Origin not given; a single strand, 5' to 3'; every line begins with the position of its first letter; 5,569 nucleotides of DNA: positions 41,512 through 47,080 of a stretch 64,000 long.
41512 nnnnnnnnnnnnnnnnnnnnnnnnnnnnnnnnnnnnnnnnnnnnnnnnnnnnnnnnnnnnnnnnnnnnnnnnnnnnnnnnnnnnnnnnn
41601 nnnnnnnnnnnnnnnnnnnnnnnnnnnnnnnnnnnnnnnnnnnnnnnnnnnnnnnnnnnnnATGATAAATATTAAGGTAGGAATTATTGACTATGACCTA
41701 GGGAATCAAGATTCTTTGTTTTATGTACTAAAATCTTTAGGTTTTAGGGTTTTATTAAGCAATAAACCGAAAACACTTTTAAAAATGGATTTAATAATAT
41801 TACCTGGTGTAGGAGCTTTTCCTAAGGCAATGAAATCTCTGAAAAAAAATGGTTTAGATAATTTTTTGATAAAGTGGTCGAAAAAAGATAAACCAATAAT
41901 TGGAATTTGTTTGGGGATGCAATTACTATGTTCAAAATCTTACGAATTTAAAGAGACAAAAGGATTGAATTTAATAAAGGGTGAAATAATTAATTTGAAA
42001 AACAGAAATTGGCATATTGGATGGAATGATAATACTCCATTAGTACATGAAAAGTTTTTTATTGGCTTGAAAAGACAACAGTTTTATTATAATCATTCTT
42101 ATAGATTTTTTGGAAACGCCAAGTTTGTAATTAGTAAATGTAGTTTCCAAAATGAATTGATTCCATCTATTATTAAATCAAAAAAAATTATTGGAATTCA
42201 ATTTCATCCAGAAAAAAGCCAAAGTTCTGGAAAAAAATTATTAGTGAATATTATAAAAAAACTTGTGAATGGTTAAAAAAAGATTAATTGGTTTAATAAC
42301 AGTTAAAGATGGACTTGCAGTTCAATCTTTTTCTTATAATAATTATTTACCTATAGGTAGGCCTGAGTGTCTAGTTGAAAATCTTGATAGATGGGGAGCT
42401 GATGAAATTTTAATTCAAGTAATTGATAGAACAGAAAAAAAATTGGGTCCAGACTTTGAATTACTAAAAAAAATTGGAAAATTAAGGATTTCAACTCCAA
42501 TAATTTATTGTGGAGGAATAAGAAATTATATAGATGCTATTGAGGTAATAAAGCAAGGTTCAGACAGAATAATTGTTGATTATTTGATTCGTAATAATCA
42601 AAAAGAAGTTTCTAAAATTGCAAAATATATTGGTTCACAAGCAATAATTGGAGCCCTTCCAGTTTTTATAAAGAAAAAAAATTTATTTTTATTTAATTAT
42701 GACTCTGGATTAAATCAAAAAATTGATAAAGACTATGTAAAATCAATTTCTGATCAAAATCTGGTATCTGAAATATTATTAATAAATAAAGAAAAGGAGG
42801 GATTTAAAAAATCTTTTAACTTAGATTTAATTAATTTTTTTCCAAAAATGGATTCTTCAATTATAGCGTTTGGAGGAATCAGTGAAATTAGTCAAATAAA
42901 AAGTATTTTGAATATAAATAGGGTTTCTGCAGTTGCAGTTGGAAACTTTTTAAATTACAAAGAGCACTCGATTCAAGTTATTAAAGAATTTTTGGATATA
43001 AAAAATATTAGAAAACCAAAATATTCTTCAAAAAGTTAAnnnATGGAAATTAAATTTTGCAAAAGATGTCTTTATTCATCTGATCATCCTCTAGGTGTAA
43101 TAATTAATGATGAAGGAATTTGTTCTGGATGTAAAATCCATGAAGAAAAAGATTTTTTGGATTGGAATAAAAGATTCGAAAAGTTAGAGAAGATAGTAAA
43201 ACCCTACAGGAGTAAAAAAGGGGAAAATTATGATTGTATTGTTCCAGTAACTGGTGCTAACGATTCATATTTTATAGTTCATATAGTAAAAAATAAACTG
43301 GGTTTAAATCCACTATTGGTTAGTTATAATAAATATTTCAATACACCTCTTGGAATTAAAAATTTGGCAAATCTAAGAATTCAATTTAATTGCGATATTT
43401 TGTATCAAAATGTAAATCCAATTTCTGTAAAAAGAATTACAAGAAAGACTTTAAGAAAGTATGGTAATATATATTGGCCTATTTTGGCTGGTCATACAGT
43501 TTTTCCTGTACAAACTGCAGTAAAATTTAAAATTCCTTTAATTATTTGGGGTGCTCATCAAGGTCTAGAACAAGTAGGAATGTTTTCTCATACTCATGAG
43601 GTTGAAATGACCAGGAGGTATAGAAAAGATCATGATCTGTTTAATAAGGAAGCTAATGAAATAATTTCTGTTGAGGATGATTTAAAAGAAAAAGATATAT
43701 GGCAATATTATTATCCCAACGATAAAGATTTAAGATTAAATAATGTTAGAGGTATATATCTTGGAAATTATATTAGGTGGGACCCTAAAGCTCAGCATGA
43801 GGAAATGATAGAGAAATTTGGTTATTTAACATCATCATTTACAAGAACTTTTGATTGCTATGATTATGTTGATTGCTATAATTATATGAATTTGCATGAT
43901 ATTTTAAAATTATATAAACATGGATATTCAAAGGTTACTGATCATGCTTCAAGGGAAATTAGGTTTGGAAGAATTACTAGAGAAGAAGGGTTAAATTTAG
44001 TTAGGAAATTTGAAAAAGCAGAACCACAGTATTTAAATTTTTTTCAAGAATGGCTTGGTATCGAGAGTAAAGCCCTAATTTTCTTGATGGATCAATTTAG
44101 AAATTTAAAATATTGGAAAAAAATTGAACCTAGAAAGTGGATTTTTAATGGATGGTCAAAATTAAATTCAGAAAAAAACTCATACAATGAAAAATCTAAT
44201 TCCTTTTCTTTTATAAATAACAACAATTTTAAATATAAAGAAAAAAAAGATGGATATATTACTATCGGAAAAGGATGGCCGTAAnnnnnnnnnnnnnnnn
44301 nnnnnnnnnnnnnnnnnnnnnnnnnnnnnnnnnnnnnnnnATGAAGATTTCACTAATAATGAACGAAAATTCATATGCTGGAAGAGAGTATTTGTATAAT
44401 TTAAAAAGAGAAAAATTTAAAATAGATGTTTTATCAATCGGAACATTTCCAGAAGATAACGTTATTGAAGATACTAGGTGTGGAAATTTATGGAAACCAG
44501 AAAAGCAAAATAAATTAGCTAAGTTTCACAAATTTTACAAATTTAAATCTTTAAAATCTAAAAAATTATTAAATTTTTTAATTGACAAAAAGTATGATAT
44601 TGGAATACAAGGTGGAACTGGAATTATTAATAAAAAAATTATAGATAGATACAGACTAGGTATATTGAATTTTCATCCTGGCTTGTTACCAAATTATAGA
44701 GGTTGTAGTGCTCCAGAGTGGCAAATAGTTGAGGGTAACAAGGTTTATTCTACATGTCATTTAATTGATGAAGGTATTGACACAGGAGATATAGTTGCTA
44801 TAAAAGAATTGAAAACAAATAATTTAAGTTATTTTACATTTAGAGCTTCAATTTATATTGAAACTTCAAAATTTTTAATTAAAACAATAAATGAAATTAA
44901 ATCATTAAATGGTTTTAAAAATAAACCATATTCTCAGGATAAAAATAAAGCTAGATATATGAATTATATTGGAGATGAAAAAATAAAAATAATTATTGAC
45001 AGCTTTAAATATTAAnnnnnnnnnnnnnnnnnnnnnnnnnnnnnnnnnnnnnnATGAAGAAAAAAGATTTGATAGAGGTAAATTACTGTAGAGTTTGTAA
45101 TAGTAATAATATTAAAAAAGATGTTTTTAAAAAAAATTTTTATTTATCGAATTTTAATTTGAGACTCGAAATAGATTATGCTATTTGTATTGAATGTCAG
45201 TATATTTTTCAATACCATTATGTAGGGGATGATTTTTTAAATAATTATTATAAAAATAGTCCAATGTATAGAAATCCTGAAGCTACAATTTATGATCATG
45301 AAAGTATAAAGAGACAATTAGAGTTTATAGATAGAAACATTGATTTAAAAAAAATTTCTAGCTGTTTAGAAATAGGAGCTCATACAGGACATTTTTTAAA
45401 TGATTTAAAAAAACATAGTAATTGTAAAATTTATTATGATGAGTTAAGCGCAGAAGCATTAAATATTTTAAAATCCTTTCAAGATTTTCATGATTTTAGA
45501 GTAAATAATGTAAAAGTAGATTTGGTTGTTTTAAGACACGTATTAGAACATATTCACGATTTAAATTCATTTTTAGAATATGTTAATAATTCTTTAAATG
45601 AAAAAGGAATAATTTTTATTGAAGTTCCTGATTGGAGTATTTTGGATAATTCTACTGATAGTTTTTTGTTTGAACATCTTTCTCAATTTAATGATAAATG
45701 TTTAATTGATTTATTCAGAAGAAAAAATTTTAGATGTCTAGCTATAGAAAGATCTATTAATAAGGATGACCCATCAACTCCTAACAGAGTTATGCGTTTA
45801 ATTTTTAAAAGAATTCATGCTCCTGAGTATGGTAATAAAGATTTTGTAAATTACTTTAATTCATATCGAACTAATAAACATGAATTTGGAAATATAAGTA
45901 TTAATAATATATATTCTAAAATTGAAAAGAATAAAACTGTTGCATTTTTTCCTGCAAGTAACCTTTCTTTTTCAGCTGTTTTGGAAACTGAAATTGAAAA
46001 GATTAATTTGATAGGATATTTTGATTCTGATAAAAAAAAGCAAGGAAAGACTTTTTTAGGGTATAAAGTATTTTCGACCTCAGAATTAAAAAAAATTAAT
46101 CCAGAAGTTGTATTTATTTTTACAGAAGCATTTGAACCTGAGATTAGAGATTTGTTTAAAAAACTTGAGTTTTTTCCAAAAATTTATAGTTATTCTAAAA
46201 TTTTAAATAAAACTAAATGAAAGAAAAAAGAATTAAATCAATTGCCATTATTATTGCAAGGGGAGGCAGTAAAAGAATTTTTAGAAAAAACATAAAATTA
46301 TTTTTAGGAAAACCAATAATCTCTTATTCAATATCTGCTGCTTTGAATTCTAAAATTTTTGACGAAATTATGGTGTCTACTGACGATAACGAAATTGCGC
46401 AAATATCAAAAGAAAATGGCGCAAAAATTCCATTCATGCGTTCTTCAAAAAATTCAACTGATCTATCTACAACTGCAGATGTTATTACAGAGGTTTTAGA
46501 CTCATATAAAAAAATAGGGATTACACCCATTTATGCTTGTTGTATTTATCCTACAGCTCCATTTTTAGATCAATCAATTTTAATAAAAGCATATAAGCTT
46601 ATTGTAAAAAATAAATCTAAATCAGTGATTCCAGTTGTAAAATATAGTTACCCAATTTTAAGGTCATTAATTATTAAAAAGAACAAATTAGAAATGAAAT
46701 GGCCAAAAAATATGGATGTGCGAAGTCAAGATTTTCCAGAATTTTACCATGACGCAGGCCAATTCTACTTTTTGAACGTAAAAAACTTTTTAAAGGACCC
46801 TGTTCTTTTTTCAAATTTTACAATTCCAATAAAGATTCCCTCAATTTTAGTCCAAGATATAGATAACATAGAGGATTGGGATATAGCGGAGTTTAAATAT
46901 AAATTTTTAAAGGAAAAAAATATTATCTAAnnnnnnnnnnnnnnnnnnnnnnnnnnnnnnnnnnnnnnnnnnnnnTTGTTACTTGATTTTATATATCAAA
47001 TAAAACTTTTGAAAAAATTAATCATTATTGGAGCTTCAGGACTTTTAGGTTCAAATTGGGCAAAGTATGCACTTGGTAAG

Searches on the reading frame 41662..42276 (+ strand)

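Call 11: search_protein_families(library=pfam, proteins=[window:41662-42276:+], max_evalue=0.00001)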
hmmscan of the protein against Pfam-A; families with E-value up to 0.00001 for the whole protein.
window:41662-42276:+ (204 aa): 3 families
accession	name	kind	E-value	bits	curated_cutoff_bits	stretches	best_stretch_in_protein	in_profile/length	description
PF00117.34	GATase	-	8e-19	68.5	22.8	1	8-195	2-184/190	Glutamine amidotransferase class-I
PF07685.20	GATase_3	-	2e-10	41.1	27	1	29-115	26-121/196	CobB/CobQ-like glutamine amidotransferase domain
PF01174.25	SNO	-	6.3e-06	26.6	27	0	34-106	26-97/188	SNO glutamine amidotransferase family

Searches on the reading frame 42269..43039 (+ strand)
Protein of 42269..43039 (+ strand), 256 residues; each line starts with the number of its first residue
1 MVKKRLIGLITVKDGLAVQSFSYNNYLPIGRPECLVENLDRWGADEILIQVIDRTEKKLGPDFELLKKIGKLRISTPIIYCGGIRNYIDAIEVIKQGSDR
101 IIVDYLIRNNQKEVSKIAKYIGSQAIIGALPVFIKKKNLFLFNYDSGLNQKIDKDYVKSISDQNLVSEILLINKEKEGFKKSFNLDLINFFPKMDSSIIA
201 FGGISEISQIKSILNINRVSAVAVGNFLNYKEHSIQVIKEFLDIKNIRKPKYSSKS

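Call 11: search_protein_families(library=pfam, proteins=[window:42269-43039:+], max_evalue=0.00001)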
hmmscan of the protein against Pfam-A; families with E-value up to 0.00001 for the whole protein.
window:42269-43039:+ (256 aa): 1 family
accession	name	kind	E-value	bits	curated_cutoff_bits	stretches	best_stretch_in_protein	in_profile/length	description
PF00977.27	His_biosynth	-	1.3e-17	64.5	23.6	1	6-231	2-225/228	Histidine biosynthesis protein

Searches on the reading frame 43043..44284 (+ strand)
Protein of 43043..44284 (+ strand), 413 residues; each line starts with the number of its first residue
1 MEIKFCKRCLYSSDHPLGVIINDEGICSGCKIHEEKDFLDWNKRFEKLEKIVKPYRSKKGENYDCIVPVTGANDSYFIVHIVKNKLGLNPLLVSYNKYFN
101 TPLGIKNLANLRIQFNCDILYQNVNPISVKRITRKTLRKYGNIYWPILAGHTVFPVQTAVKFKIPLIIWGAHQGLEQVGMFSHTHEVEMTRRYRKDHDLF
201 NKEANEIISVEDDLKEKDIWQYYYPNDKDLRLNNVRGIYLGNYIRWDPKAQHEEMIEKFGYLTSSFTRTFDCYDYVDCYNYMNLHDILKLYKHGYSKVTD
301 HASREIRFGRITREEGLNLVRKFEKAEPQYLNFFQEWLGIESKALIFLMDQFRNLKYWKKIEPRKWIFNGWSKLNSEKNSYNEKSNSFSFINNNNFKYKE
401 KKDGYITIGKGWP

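Call 11: search_protein_families(library=pfam, proteins=[window:43043-44284:+], max_evalue=0.00001)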
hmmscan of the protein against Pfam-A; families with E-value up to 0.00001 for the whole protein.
window:43043-44284:+ (413 aa): 0 families

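Call 63: search_protein_families(library=ncbifam, proteins=[window:43043-44284:+], max_evalue=0.01)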
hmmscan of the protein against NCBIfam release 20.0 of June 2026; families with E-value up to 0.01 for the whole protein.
window:43043-44284:+ (413 aa): 1 family
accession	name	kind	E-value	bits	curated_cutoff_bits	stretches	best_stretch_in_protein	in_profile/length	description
TIGR03573.1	WbuX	subfamily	5e-96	322.1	203.2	1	4-344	2-338/344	N-acetyl sugar amidotransferase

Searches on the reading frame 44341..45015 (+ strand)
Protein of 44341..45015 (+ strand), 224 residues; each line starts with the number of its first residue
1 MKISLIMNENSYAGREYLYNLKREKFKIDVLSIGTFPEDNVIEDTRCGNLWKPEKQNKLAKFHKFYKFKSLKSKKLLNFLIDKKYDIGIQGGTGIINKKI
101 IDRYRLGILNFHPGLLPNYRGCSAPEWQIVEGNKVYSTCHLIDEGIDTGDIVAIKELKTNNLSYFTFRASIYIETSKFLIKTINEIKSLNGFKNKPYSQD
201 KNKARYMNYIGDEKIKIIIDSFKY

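Call 11: search_protein_families(library=pfam, proteins=[window:44341-45015:+], max_evalue=0.00001)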
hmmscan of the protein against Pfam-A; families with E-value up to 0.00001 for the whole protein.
window:44341-45015:+ (224 aa): 1 family
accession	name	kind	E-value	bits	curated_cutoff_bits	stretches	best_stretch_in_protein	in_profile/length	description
PF00551.24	Formyl_trans_N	-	4.2e-14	53.1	26.1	1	94-157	90-154/181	Formyl transferase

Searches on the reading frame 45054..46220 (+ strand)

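Call 11: search_protein_families(library=pfam, proteins=[window:45054-46220:+], max_evalue=0.00001)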
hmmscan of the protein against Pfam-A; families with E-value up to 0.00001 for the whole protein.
window:45054-46220:+ (388 aa): 3 families
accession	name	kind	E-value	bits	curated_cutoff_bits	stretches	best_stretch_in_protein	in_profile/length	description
PF13489.12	Methyltransf_23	-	5.5e-15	55.9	27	1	86-229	7-162/164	Methyltransferase domain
PF08242.18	Methyltransf_12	-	5.6e-09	37.1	30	1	105-186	1-97/98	Methyltransferase domain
PF08241.18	Methyltransf_11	-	4.4e-06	27.7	21.2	1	105-189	1-95/95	Methyltransferase domain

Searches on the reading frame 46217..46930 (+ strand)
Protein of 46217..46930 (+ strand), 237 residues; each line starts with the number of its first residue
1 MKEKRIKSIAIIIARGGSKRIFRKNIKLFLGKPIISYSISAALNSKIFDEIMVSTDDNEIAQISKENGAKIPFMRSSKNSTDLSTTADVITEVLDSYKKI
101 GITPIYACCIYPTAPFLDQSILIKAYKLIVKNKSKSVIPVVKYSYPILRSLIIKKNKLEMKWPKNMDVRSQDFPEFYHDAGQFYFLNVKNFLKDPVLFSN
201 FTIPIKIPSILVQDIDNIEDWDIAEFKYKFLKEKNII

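Call 11: search_protein_families(library=pfam, proteins=[window:46217-46930:+], max_evalue=0.00001)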
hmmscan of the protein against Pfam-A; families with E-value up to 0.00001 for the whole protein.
window:46217-46930:+ (237 aa): 1 family
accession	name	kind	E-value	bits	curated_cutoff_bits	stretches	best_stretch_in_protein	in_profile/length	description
PF02348.25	CTP_transf_3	-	2e-26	93.6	22.6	1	9-204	1-188/217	Cytidylyltransferase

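Call 30: search_protein_families(library=ncbifam, proteins=[window:46217-46930:+], max_evalue=0.001)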
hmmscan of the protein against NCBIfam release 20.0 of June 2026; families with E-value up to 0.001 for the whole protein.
window:46217-46930:+ (237 aa): 7 families
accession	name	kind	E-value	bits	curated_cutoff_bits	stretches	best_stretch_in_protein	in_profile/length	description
TIGR03584.1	PseF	equivalog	3.7e-85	285.1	205.7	1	9-229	1-221/222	pseudaminic acid cytidylyltransferase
NF003952.0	PRK05450.1-5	subfamily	6.2e-10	38.6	193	1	7-132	2-119/250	3-deoxy-manno-octulosonate cytidylyltransferase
NF003950.0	PRK05450.1-3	subfamily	6.2e-09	35.5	234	1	7-91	2-85/248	3-deoxy-manno-octulosonate cytidylyltransferase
NF009905.0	PRK13368.1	subfamily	7.4e-09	35.3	255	1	7-93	2-87/243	3-deoxy-manno-octulosonate cytidylyltransferase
TIGR00466.1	kdsB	equivalog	4.8e-07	29.4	155.2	1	9-81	4-75/241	3-deoxy-manno-octulosonate cytidylyltransferase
NF003948.0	PRK05450.1-1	equivalog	5e-06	25.9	281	1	6-80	4-77/248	3-deoxy-manno-octulosonate cytidylyltransferase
TIGR00453.1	ispD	equivalog_domain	0.0002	20.9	181.3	1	10-67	2-62/219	2-C-methyl-D-erythritol 4-phosphate cytidylyltransferase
